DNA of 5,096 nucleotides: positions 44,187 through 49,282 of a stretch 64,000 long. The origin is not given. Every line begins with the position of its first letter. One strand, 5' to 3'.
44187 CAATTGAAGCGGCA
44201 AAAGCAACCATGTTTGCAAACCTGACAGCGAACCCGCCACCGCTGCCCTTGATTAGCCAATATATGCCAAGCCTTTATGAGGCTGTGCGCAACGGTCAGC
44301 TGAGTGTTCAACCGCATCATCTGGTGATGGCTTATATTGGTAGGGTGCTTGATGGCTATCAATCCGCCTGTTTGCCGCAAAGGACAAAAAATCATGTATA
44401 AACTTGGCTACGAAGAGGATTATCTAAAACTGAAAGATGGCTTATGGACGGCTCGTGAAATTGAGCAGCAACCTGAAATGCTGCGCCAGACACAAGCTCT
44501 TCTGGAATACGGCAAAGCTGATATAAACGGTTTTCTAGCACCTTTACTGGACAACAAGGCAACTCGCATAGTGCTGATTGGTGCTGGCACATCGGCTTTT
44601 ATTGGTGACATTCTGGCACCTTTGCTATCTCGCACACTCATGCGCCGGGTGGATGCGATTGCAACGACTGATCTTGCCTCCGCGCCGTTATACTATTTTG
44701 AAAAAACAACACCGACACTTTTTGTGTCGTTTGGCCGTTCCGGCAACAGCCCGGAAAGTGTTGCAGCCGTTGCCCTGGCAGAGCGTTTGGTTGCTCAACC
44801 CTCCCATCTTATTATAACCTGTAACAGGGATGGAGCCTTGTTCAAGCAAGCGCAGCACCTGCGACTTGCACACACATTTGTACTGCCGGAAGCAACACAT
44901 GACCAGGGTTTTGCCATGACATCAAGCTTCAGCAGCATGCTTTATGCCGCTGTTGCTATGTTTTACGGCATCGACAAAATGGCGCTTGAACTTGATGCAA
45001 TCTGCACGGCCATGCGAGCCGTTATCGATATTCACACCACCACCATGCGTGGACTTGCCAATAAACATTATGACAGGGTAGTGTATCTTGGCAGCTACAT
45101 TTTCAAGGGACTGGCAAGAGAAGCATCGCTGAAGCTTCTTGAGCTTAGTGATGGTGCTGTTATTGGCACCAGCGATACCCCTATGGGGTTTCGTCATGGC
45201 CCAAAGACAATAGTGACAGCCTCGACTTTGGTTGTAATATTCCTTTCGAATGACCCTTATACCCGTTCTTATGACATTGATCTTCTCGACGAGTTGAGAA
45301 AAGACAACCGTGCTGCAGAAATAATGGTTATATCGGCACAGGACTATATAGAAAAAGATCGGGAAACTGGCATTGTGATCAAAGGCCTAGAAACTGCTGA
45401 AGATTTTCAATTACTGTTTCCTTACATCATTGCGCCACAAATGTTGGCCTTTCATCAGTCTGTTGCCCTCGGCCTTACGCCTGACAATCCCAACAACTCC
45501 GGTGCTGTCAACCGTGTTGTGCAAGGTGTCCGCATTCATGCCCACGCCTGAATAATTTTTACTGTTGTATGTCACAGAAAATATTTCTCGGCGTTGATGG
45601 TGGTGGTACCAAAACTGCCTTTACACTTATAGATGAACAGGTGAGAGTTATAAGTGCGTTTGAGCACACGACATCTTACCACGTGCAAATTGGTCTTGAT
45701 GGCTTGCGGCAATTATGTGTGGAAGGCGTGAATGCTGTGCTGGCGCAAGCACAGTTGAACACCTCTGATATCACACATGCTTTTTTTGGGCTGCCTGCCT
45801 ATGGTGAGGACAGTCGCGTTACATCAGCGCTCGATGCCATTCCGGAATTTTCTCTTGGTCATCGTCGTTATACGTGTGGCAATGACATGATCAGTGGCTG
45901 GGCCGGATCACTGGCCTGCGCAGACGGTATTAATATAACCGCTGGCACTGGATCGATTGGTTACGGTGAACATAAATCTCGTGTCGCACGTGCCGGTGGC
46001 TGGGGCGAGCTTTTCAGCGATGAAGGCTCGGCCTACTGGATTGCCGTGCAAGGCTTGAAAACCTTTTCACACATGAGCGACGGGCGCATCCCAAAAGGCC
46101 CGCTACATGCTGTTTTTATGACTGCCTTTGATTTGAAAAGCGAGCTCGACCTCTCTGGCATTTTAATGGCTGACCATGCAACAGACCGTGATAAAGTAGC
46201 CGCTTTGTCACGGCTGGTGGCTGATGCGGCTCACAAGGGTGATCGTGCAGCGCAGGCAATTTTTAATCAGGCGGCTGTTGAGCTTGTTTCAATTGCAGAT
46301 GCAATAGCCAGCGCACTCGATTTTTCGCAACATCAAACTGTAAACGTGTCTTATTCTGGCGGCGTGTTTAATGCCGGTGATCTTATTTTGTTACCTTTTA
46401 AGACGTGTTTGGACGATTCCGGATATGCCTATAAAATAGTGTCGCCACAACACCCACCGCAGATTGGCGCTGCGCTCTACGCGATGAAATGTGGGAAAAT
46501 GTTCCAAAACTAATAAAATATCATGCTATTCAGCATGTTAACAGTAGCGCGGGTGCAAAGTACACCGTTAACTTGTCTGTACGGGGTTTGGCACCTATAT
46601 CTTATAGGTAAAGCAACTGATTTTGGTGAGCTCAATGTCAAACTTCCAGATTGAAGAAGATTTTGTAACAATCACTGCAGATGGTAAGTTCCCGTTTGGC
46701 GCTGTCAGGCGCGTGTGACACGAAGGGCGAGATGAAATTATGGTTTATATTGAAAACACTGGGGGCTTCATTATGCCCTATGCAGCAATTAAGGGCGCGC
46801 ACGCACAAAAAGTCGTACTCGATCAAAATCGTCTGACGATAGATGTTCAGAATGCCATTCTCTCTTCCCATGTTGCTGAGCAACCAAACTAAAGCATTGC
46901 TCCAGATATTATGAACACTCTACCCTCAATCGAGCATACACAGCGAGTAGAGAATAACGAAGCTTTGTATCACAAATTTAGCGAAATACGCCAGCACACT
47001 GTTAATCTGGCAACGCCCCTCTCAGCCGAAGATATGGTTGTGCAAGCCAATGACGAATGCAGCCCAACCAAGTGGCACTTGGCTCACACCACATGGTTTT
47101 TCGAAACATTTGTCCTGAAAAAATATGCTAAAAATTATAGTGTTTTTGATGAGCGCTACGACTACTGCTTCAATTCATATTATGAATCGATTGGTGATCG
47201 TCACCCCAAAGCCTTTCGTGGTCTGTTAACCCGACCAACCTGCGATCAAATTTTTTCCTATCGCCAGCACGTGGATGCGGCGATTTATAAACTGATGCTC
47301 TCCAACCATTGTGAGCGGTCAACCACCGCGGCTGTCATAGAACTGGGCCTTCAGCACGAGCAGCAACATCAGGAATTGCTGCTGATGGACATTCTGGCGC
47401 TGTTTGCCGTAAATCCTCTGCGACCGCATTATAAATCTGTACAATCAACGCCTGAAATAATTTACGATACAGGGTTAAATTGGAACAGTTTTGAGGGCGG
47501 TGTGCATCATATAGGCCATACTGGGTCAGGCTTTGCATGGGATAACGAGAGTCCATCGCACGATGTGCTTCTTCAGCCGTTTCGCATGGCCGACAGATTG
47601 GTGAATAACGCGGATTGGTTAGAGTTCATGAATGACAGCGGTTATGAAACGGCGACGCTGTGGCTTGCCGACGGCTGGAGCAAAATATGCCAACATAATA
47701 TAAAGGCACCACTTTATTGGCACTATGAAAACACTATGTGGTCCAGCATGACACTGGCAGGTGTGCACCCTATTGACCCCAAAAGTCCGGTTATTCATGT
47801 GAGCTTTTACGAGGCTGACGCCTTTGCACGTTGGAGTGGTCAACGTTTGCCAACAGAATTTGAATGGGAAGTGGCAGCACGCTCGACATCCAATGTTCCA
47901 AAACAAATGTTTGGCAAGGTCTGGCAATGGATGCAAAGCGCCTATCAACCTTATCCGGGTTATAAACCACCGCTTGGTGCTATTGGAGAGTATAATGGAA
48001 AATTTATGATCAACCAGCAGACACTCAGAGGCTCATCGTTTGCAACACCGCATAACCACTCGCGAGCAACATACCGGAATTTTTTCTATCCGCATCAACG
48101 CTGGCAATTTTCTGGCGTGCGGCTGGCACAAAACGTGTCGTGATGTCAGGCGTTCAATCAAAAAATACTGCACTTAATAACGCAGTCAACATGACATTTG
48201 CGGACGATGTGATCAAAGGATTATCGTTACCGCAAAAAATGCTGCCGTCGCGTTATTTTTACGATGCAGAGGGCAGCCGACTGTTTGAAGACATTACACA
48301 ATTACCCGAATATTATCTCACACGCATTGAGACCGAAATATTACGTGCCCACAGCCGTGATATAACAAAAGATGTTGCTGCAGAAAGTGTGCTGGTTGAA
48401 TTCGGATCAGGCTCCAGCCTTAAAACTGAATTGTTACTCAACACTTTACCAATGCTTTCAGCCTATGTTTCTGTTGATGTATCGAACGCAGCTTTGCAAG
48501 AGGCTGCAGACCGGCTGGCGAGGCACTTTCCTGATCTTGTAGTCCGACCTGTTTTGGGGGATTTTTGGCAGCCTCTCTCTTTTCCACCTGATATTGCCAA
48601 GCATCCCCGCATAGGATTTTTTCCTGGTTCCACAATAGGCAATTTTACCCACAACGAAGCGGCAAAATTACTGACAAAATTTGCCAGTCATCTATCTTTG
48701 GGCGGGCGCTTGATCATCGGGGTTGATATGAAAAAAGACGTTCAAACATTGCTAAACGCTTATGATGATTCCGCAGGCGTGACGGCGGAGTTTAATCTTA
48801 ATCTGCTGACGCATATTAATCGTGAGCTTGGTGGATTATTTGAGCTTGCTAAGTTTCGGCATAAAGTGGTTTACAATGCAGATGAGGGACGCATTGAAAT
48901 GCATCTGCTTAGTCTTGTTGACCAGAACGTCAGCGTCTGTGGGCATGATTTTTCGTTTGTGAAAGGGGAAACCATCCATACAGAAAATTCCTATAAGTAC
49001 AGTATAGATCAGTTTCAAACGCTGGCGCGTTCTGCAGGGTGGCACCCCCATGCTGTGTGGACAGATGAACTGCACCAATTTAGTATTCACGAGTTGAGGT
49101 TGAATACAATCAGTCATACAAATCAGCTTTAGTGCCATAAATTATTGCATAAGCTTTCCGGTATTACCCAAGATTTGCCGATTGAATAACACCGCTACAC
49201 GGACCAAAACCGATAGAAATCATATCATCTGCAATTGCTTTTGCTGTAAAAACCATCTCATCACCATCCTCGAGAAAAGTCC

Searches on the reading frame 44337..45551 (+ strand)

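Call 31: search_protein_families(library=pfam, max_evalue=0.001, proteins=[window:44337-45551:+])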
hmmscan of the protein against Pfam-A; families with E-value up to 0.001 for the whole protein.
window:44337-45551:+ (404 aa): 1 family
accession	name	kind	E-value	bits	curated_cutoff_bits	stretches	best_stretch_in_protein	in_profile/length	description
PF01380.27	SIS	-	7.6e-17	61.8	25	1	74-209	4-129/131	SIS domain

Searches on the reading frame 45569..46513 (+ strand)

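Call 77: search_protein_families(library=pfam, max_evalue=0.001, proteins=[window:45569-46513:+])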
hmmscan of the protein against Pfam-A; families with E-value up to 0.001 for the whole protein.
window:45569-46513:+ (314 aa): 1 family
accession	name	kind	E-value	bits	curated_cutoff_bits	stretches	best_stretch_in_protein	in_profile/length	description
PF01869.26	BcrAD_BadFG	-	1.2e-43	150.1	31.5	1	7-305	1-271/271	BadF/BadG/BcrA/BcrD ATPase family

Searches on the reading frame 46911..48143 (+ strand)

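Call 77: search_protein_families(library=pfam, max_evalue=0.001, proteins=[window:46911-48143:+])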
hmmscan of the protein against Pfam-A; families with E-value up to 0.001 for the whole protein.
window:46911-48143:+ (410 aa): 2 families
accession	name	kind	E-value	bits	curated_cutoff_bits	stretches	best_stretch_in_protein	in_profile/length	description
PF03781.23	FGE-sulfatase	-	1.7e-32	113.5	23.3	2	195-327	9-126/255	Sulfatase-modifying factor enzyme 1-like domain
PF12867.12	DinB_2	-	0.00046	21.1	24.8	0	23-155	2-126/128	DinB superfamily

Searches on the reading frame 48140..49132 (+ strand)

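Call 77: search_protein_families(library=pfam, max_evalue=0.001, proteins=[window:48140-49132:+])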
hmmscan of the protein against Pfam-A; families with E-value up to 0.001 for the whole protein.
window:48140-49132:+ (330 aa): 1 family
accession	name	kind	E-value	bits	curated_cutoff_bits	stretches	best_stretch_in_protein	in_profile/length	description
PF10017.15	Methyltransf_33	-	4.5e-110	367.9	23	1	20-320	1-303/304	Histidine-specific methyltransferase, SAM-dependent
